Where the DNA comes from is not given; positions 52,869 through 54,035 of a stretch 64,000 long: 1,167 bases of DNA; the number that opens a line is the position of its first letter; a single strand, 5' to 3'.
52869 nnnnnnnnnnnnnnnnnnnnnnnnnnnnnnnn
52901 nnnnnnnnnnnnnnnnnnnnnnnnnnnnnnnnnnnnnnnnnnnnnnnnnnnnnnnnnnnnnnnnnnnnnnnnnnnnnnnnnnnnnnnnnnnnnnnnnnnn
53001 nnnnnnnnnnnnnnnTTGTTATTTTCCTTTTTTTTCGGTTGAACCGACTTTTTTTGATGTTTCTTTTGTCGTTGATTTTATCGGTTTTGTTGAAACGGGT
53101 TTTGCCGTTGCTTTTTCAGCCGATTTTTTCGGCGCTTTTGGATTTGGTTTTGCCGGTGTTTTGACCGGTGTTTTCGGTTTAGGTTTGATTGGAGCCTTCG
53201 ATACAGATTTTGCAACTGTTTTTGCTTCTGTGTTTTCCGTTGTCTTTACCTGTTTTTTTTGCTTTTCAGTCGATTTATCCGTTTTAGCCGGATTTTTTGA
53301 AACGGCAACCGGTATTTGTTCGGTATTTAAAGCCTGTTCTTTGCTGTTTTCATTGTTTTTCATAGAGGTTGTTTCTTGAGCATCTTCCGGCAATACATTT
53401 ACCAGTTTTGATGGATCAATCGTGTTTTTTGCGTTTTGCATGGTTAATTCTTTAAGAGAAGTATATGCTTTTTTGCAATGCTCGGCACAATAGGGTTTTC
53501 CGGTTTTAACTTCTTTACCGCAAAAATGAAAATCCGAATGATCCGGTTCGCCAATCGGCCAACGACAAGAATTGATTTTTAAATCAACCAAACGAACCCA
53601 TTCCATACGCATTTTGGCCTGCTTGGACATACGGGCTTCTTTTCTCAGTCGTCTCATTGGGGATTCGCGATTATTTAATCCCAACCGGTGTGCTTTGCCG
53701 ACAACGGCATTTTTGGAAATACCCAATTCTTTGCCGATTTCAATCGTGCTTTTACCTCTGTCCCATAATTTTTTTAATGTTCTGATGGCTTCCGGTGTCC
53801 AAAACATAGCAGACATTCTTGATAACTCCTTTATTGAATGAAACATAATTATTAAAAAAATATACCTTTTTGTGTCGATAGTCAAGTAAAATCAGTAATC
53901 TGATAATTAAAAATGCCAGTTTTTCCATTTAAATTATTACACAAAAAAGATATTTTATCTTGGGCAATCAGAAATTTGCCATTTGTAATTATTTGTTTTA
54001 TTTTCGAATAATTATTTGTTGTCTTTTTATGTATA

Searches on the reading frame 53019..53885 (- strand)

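Call 43: search_protein_families(library=pfam, proteins=[window:53019-53885:-], max_evalue=0.001)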
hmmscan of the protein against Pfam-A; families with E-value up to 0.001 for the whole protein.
window:53019-53885:- (288 aa): 1 family
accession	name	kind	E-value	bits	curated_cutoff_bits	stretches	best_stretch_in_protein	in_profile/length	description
PF07750.17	GcrA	-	5.2e-30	105.3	26.9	2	91-146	95-150/155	GcrA cell cycle regulator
